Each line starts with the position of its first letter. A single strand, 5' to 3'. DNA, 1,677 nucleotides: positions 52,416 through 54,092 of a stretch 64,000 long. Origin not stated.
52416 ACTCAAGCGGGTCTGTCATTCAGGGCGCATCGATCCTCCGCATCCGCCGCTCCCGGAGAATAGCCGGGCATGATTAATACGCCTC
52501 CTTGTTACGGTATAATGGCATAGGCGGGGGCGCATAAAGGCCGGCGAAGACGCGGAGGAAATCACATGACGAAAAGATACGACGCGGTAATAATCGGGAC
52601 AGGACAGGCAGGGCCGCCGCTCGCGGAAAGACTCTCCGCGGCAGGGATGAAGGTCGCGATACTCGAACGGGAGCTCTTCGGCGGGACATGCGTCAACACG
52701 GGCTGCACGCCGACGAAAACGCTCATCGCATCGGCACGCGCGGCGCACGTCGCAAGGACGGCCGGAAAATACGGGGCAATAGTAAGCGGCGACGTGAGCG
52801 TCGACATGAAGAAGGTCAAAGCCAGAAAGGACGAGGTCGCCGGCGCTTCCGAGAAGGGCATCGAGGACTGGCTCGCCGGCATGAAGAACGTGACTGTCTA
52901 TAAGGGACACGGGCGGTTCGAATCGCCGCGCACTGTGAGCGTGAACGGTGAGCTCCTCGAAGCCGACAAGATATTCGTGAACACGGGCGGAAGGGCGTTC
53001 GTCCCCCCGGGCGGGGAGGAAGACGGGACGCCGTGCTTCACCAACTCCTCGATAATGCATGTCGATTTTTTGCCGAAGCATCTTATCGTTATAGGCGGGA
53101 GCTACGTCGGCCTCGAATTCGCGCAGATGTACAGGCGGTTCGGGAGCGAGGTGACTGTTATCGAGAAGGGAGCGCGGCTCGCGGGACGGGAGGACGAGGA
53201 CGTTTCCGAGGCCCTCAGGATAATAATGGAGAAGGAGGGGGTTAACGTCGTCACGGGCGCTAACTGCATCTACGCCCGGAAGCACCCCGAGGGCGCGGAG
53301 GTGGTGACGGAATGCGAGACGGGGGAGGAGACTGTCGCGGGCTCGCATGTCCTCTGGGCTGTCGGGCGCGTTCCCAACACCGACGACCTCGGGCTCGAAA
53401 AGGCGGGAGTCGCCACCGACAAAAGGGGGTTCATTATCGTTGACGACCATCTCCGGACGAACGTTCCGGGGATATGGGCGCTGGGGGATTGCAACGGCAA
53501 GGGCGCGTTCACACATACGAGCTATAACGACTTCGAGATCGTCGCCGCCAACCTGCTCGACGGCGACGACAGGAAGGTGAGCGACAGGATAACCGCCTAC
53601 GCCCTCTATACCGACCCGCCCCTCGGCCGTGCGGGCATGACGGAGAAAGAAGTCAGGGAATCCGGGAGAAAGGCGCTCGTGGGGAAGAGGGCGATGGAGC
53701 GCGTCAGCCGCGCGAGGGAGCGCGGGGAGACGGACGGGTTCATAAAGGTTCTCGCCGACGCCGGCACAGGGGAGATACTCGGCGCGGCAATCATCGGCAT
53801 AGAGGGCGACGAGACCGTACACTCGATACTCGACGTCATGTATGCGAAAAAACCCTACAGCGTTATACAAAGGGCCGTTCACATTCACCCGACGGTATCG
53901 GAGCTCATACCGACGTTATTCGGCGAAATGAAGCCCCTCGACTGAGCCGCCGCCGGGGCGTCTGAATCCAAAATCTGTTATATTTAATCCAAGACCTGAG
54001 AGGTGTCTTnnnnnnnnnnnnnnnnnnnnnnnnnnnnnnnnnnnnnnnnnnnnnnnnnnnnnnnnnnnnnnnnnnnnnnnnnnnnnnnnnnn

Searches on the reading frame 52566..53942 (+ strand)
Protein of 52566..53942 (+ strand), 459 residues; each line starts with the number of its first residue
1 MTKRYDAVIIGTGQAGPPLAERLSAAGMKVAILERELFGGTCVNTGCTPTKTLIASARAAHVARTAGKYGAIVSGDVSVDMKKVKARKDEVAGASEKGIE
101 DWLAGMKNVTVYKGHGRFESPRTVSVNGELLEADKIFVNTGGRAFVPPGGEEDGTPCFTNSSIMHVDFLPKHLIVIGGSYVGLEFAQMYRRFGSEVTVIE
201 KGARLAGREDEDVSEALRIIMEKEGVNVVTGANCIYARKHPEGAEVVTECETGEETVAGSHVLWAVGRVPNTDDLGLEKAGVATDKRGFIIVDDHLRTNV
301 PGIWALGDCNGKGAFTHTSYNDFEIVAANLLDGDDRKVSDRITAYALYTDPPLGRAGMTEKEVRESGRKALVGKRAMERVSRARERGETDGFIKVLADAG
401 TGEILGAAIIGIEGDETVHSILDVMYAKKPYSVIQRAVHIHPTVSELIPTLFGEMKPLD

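Call 24: search_protein_families(library=pfam, proteins=[window:52566-53942:+], max_evalue=0.001)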
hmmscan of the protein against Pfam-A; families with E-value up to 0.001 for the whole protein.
window:52566-53942:+ (459 aa): 9 families
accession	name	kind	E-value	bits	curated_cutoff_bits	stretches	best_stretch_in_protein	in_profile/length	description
PF07992.20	Pyr_redox_2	-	3.7e-61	207.5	26.1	1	5-319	1-287/291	Pyridine nucleotide-disulphide oxidoreductase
PF02852.28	Pyr_redox_dim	-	6.6e-23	81.5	25.3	1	344-450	2-108/110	Pyridine nucleotide-disulphide oxidoreductase, dimerisation domain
PF00070.33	Pyr_redox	-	5.9e-20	72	22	1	172-247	1-78/82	Pyridine nucleotide-disulphide oxidoreductase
PF13738.12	Pyr_redox_3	-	2.1e-09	37.5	30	1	8-307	1-305/305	Pyridine nucleotide-disulphide oxidoreductase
PF13450.12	NAD_binding_8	-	2.9e-07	31.1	21.9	0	175-233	1-50/68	NAD(P)-binding Rossmann-like domain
PF02826.25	2-Hacid_dh_C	-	0.00036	20.4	25.1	0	7-36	39-68/178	D-isomer specific 2-hydroxyacid dehydrogenase, NAD binding domain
PF03486.20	HI0933_like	-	0.00039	20.4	50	0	6-36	2-32/244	HI0933-like protein Rossmann domain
PF01494.25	FAD_binding_3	-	0.00044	20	22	0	5-35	2-32/349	FAD binding domain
PF13478.12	XdhC_C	-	0.00092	20.2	29.7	0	173-250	1-64/125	XdhC Rossmann domain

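Call 63: search_protein_families(library=padloc, proteins=[window:52566-53942:+], max_evalue=0.01)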
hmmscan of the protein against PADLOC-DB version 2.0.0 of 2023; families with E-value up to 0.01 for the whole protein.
window:52566-53942:+ (459 aa): 0 families
